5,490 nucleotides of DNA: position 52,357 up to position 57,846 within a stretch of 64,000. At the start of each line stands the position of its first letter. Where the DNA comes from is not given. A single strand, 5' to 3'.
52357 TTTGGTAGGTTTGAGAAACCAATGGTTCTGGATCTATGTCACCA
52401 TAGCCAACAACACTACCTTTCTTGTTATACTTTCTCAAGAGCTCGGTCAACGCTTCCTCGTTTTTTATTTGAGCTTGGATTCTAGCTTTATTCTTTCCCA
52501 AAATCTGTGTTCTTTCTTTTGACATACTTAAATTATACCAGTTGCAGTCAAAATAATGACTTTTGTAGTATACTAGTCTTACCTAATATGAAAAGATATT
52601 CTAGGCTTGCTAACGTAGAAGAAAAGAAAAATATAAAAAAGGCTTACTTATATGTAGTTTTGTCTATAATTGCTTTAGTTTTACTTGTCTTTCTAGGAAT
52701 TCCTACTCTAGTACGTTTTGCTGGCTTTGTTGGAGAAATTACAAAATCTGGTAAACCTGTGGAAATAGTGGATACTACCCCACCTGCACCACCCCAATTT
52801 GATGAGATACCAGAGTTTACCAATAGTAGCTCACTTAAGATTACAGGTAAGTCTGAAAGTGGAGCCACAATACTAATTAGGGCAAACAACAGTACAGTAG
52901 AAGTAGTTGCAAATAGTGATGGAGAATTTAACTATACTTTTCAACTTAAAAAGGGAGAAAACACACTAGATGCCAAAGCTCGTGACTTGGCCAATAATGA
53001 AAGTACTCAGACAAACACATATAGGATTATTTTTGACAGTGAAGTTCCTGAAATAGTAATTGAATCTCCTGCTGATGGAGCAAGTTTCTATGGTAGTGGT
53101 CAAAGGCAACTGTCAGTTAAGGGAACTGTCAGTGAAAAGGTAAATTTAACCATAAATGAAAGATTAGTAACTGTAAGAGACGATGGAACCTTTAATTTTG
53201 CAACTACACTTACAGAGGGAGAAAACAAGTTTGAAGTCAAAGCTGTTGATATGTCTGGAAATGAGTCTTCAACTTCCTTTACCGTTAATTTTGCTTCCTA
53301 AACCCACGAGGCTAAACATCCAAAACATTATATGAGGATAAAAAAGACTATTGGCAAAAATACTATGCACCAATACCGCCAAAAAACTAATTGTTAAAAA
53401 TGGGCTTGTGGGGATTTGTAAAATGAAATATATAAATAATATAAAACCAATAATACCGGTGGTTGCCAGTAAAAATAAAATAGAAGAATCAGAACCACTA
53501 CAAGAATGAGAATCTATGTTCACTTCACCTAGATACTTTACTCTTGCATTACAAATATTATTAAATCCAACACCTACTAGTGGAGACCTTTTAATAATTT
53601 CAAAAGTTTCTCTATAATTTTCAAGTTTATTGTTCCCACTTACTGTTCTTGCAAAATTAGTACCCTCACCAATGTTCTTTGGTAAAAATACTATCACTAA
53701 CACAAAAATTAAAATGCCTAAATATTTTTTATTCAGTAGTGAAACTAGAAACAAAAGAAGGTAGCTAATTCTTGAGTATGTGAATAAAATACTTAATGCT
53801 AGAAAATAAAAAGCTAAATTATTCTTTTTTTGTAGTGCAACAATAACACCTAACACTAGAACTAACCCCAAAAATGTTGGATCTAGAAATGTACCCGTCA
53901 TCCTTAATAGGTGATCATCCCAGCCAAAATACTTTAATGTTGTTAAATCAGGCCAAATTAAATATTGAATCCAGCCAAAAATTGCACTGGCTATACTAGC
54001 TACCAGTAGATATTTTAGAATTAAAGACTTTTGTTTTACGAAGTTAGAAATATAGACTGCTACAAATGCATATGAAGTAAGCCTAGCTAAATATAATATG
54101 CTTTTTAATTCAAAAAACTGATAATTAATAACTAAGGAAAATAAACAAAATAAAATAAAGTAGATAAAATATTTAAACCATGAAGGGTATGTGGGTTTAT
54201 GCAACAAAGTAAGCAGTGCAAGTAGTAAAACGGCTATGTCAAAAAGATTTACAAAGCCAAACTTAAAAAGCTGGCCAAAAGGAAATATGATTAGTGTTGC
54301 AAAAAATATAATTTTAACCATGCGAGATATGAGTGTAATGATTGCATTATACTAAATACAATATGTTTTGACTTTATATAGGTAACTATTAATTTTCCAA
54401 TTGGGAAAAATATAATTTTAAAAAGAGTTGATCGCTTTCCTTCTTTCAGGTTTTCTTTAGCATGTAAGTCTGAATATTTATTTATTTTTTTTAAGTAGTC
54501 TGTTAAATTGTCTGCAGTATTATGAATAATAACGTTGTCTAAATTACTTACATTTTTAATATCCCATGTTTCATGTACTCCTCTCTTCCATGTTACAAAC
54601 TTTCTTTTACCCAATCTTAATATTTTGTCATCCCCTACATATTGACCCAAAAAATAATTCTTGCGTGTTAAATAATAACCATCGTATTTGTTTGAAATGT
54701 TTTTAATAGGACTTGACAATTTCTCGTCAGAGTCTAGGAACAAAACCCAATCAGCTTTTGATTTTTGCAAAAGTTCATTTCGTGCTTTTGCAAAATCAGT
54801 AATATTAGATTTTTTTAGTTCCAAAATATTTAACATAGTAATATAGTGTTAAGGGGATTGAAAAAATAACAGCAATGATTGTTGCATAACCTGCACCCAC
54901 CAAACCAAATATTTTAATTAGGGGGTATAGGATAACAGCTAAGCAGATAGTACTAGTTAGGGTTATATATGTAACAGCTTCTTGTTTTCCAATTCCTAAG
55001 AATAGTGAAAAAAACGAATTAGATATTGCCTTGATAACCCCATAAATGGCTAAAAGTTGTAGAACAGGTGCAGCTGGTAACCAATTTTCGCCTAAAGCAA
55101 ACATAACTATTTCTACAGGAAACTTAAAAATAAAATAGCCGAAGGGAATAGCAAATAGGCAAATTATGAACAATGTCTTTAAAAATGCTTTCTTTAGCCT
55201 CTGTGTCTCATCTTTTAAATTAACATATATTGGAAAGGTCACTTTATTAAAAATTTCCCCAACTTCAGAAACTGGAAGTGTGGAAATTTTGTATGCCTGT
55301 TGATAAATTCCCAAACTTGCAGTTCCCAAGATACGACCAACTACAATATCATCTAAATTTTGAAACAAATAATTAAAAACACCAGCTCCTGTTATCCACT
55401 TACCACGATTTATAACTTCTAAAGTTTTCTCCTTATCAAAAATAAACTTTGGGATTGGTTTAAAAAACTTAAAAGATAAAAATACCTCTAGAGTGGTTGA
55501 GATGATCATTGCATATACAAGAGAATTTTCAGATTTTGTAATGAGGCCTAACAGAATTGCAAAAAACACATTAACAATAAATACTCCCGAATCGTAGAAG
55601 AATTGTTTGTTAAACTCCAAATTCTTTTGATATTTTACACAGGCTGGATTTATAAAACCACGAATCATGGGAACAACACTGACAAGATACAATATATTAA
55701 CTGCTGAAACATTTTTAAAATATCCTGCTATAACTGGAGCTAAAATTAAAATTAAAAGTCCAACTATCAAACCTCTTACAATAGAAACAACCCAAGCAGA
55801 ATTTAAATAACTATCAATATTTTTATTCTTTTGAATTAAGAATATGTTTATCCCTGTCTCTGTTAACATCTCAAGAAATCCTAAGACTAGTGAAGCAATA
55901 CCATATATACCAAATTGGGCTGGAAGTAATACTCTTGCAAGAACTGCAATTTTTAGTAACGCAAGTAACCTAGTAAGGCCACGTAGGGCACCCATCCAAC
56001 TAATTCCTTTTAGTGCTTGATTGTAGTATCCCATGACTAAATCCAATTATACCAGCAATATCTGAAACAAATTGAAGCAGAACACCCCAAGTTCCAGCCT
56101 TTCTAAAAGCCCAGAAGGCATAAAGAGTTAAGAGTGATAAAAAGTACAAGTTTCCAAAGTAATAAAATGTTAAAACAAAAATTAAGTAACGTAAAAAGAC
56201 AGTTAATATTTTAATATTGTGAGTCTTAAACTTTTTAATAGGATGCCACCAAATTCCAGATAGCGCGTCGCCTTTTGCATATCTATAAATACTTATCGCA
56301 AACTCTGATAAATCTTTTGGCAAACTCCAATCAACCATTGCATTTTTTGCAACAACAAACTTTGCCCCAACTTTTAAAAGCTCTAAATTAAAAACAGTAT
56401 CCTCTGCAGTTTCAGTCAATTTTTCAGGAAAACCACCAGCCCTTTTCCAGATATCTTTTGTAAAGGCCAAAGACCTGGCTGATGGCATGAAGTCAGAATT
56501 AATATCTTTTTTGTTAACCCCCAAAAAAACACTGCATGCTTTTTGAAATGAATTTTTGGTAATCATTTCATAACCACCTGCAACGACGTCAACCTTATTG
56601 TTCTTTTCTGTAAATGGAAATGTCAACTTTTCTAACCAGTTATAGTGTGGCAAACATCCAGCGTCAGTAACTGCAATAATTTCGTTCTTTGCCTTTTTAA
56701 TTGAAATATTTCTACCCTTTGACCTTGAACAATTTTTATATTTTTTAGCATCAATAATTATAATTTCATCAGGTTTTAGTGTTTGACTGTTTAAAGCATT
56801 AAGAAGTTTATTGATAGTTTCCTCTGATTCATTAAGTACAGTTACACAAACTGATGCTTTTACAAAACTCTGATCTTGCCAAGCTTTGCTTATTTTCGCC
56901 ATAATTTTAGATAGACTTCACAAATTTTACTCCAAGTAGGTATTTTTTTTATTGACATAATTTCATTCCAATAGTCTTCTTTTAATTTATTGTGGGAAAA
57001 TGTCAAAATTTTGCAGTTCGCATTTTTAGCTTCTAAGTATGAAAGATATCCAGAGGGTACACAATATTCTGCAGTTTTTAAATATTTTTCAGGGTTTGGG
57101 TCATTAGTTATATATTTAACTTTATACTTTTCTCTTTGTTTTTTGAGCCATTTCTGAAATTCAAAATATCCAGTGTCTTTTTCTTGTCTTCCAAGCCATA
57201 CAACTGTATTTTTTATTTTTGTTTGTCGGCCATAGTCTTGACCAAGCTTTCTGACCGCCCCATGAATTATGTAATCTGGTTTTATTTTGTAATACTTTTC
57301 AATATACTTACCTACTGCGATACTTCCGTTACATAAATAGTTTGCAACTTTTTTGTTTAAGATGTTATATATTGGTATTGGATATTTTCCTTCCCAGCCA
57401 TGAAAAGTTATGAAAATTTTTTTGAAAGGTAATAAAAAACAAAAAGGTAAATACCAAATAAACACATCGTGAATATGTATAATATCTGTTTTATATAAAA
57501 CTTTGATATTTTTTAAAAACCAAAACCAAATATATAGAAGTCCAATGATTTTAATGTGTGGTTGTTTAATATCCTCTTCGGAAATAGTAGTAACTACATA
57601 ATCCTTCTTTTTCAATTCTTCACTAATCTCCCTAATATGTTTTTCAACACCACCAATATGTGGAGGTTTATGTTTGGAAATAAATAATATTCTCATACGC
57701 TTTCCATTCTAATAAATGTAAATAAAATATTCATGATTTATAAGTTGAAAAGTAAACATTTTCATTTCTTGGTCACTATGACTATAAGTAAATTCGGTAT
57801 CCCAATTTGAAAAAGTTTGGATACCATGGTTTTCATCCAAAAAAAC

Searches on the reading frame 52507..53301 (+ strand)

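Call 76: search_protein_families(library=pfam, proteins=[window:52507-53301:+], max_evalue=0.001)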
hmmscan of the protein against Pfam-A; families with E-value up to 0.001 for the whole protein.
window:52507-53301:+ (264 aa): 5 families
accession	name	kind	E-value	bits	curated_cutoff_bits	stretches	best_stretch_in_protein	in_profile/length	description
PF09136.16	Glucodextran_B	-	2.2e-21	76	27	2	181-261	1-80/83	Glucodextranase, domain B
PF17936.7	Big_6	-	5.6e-13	49.4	27.6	1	106-171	11-79/83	Bacterial Ig domain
PF19077.6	Big_13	-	1.6e-12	48.2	27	2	104-175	23-99/102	Bacterial Ig-like domain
PF07495.19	Y_Y_Y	-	6.7e-06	26.4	26.6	0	221-262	22-62/65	Y_Y_Y domain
PF12733.13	Cadherin-like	-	1.3e-05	26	24.2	0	116-174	26-84/89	Cadherin-like beta sandwich domain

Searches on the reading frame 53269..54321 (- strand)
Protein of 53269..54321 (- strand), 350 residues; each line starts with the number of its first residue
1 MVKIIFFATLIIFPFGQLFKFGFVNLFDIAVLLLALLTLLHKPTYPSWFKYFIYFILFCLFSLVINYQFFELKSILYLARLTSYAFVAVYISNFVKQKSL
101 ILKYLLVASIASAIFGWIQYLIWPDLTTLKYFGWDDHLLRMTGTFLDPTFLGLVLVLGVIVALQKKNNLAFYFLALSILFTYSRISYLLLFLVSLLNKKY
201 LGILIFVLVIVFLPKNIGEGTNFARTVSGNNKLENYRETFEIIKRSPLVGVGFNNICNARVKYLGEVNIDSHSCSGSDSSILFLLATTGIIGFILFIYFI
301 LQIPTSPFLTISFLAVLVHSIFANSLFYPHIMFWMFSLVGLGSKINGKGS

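Call 76: search_protein_families(library=pfam, proteins=[window:53269-54321:-], max_evalue=0.001)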
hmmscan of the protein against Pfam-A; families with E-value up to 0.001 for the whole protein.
window:53269-54321:- (350 aa): 1 family
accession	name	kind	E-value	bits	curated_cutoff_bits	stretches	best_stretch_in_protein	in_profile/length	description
PF04932.20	Wzy_C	-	2.5e-10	40.8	31.7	1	170-297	2-149/149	O-Antigen ligase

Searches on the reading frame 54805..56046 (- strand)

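Call 76: search_protein_families(library=pfam, proteins=[window:54805-56046:-], max_evalue=0.001)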
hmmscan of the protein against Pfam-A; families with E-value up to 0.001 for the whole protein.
window:54805-56046:- (413 aa): 3 families
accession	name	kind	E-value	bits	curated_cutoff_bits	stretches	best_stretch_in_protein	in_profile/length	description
PF13440.11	Polysacc_synt_3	-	2e-63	214.8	23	1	35-327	1-293/293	Polysaccharide biosynthesis protein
PF01943.22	Polysacc_synt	-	4.2e-29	102.3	28.2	1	12-275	2-271/274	Polysaccharide biosynthesis protein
PF05975.17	EcsB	-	2.2e-05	24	30.7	1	50-192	64-203/383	Bacterial ABC transporter protein EcsB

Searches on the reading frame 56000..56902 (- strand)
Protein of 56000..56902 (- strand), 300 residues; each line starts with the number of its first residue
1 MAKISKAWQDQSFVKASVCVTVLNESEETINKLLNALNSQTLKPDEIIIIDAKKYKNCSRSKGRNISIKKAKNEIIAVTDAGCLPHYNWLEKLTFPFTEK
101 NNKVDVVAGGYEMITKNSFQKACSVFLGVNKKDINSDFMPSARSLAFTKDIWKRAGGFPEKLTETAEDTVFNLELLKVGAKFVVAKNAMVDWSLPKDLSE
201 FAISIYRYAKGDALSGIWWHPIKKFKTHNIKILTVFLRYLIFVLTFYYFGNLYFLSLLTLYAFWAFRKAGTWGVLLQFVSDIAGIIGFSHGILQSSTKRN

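Call 76: search_protein_families(library=pfam, proteins=[window:56000-56902:-], max_evalue=0.001)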
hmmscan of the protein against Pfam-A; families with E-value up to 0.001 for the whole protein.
window:56000-56902:- (300 aa): 4 families
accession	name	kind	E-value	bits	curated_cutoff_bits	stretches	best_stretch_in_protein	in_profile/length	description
PF00535.33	Glycos_transf_2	-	1.6e-10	41.6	23.3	1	17-51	1-34/168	Glycosyl transferase family 2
PF13632.12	Glyco_trans_2_3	-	6.9e-05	23.2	27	1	144-264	76-196/198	Glycosyl transferase family group 2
PF13641.12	Glyco_tranf_2_3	-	9.6e-05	22.9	27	0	59-201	71-220/230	Glycosyltransferase like family 2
PF13506.12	Glyco_transf_21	-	0.00047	20.1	21.7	0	68-209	26-173/174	Glycosyl transferase family 21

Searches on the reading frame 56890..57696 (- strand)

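Call 76: search_protein_families(library=pfam, proteins=[window:56890-57696:-], max_evalue=0.001)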
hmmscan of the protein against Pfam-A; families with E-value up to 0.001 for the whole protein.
window:56890-57696:- (268 aa): 1 family
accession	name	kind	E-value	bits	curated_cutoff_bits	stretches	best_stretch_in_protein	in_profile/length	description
PF13439.12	Glyco_transf_4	-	2.5e-08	34.6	28.5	1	14-134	1-146/170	Glycosyltransferase Family 4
